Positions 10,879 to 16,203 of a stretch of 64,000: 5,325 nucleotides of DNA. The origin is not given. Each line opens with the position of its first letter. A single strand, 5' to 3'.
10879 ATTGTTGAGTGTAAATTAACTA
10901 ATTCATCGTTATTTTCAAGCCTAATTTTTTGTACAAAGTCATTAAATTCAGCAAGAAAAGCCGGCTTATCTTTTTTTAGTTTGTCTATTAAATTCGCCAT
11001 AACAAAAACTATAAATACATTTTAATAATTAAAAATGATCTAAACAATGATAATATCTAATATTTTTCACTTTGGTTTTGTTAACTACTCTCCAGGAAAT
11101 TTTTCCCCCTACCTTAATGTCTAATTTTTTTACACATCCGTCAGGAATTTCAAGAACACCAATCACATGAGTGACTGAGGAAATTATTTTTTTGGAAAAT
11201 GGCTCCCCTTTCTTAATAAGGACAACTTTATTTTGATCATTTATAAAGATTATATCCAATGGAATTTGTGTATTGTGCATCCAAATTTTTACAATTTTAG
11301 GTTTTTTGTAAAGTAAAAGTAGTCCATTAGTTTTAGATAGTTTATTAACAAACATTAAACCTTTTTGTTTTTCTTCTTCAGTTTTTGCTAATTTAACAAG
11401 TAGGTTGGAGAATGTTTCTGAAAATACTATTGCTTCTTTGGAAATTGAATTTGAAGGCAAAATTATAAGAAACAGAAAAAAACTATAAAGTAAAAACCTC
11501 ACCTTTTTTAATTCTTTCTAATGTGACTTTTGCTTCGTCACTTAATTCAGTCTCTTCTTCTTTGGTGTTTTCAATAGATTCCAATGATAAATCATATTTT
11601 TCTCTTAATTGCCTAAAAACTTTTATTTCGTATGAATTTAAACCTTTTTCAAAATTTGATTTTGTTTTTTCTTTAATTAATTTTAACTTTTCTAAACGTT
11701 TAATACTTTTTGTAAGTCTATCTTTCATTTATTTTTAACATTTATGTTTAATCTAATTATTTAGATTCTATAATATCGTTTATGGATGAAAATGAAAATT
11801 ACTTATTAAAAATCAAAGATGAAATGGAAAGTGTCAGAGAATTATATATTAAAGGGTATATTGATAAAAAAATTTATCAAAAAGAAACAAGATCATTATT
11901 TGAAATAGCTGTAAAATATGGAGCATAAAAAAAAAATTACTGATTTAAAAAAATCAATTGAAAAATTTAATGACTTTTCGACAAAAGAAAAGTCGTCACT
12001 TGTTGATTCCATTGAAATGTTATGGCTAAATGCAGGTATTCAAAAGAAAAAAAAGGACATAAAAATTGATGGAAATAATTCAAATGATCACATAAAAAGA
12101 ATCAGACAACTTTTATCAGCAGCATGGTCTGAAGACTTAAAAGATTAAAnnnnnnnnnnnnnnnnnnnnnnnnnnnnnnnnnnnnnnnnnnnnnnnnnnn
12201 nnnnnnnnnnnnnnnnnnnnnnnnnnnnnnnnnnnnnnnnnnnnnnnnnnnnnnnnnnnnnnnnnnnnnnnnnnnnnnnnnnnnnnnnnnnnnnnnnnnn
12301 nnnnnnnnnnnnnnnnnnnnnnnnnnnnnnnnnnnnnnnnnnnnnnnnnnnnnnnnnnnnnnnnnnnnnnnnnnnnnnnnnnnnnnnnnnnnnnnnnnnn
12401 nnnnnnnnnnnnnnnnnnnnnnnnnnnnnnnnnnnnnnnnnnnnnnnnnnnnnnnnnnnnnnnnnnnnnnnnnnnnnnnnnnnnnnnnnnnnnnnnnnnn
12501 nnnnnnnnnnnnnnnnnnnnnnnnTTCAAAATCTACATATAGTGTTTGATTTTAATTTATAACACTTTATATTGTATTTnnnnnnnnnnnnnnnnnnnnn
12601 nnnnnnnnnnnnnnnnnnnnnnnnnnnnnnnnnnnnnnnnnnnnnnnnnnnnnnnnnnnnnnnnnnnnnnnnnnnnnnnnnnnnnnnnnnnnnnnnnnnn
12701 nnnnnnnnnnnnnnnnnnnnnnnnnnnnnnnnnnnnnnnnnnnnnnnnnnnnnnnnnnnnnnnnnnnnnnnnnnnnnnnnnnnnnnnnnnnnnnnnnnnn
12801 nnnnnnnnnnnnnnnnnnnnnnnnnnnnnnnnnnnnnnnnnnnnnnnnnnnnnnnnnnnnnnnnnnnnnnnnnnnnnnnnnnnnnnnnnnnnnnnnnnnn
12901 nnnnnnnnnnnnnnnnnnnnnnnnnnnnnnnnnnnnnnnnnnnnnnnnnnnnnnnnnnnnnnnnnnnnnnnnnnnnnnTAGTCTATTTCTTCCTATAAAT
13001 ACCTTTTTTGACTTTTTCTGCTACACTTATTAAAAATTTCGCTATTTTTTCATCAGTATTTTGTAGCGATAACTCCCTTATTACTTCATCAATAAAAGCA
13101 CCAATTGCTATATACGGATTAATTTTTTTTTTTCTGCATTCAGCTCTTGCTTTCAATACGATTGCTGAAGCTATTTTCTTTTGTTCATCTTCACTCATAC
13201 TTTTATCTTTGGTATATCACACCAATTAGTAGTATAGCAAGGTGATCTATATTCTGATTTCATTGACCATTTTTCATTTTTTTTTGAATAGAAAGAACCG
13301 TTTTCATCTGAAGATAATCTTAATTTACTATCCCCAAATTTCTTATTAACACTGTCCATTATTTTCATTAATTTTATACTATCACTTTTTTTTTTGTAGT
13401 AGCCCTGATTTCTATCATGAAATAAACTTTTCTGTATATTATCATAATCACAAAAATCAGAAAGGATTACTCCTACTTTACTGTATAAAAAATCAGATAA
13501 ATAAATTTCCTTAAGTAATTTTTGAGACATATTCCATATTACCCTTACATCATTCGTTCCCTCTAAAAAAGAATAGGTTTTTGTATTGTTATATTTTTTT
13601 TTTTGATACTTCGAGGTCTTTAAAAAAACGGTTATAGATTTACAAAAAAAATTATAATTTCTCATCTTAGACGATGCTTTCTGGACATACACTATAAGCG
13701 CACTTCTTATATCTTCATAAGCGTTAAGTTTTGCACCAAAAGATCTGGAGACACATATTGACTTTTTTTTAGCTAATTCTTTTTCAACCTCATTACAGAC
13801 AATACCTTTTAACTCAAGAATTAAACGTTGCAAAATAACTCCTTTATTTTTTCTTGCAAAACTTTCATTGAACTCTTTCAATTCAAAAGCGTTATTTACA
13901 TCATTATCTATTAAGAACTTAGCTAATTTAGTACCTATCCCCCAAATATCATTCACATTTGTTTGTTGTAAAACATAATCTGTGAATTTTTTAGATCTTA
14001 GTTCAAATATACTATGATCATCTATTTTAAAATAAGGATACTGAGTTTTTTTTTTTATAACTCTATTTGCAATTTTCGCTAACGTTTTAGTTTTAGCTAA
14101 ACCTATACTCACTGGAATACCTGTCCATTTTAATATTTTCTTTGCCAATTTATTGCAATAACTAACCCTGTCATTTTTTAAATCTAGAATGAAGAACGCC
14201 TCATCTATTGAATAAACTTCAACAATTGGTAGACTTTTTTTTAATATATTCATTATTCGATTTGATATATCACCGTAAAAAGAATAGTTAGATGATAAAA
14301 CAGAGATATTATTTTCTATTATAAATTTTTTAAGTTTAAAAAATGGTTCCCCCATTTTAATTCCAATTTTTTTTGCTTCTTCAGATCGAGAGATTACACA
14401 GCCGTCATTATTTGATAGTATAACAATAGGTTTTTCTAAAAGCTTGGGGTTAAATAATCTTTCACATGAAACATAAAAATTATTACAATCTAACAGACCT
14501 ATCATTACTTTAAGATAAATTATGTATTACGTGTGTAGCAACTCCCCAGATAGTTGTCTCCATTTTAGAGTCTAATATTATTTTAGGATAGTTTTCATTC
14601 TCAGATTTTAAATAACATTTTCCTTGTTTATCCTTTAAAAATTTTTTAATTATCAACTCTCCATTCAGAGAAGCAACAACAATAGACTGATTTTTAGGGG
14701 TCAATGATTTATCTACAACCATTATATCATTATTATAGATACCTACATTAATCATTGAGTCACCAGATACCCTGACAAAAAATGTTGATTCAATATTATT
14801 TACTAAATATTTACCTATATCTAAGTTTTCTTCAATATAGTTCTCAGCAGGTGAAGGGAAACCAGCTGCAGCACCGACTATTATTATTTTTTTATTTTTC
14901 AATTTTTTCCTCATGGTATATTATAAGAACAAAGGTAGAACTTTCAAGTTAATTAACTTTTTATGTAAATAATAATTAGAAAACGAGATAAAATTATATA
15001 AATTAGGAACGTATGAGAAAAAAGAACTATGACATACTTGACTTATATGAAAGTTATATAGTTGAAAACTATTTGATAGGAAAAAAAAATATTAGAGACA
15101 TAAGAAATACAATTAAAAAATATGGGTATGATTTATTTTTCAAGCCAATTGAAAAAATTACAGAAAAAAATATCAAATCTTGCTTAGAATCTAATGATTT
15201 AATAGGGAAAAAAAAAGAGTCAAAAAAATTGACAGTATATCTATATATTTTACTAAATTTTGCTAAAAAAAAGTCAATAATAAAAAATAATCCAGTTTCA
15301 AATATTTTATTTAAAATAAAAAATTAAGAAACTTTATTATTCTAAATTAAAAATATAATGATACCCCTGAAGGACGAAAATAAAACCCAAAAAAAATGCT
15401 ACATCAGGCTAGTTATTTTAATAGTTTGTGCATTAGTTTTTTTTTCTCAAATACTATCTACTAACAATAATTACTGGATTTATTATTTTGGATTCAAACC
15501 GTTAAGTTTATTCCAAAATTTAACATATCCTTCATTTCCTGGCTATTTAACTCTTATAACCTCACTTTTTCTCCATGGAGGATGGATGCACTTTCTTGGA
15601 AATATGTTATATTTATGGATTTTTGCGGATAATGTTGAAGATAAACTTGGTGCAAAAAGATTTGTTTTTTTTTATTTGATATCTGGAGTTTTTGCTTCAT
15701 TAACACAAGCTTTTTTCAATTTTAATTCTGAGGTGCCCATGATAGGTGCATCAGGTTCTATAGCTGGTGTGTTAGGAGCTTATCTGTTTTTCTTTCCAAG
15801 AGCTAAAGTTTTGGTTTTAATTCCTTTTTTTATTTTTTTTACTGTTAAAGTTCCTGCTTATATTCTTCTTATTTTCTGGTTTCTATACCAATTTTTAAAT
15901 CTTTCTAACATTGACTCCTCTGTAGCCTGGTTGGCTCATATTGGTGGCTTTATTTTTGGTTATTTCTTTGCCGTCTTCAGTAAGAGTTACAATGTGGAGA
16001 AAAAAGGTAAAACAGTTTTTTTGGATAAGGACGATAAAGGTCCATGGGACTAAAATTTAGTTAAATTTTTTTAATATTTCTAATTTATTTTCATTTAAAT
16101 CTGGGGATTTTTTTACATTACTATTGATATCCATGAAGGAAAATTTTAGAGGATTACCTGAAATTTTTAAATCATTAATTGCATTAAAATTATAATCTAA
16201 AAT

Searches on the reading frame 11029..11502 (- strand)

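Call 7: search_protein_families(library=pfam, proteins=[window:11029-11502:-], max_evalue=0.001)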
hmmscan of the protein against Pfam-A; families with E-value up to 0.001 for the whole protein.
window:11029-11502:- (157 aa): 1 family
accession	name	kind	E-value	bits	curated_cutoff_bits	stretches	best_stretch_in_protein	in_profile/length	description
PF02643.20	DUF192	-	2.8e-25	88.7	27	1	36-137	3-96/96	Uncharacterized ACR, COG1430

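Call 51: search_protein_families(library=ncbifam, proteins=[window:11029-11502:-], max_evalue=0.001)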
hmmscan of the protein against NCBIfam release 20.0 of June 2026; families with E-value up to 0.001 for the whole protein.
window:11029-11502:- (157 aa): 1 family
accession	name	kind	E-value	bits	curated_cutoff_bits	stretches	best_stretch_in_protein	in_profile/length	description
NF002996.0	PRK03760.1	equivalog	2.7e-09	37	146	1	35-141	16-120/121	hypothetical protein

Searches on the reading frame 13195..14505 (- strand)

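Call 7: search_protein_families(library=pfam, proteins=[window:13195-14505:-], max_evalue=0.001)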
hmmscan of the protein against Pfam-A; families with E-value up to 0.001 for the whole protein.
window:13195-14505:- (436 aa): 3 families
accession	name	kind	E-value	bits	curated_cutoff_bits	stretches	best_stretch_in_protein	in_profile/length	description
PF00817.25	IMS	-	1.6e-35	122.6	23.2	1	5-147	1-147/148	impB/mucB/samB family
PF11799.13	IMS_C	-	8.1e-20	71.7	20.7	1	247-361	1-109/109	impB/mucB/samB family C-terminal domain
PF13438.11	DUF4113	-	3.7e-18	65.7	24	1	378-434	2-51/51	Domain of unknown function (DUF4113)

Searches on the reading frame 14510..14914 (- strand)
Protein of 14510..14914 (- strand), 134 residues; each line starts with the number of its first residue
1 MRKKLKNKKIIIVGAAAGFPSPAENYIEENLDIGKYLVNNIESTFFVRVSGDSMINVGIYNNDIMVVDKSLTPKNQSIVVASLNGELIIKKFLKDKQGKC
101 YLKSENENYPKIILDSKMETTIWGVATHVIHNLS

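Call 7: search_protein_families(library=pfam, proteins=[window:14510-14914:-], max_evalue=0.001)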
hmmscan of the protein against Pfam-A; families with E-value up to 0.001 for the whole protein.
window:14510-14914:- (134 aa): 1 family
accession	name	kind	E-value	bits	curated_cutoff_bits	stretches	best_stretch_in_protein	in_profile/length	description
PF00717.28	Peptidase_S24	-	3.2e-28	98.2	23.3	1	14-126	5-115/116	Peptidase S24-like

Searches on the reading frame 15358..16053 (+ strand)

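Call 7: search_protein_families(library=pfam, proteins=[window:15358-16053:+], max_evalue=0.001)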
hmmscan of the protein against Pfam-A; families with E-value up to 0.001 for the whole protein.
window:15358-16053:+ (231 aa): 2 families
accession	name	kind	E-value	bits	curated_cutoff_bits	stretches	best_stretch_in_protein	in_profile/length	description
PF01694.28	Rhomboid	-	6.3e-35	120.9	22.6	1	64-206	5-138/143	Rhomboid domain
PF08551.15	DUF1751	-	0.00065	20.7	22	1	63-120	8-65/99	Eukaryotic integral membrane protein (DUF1751)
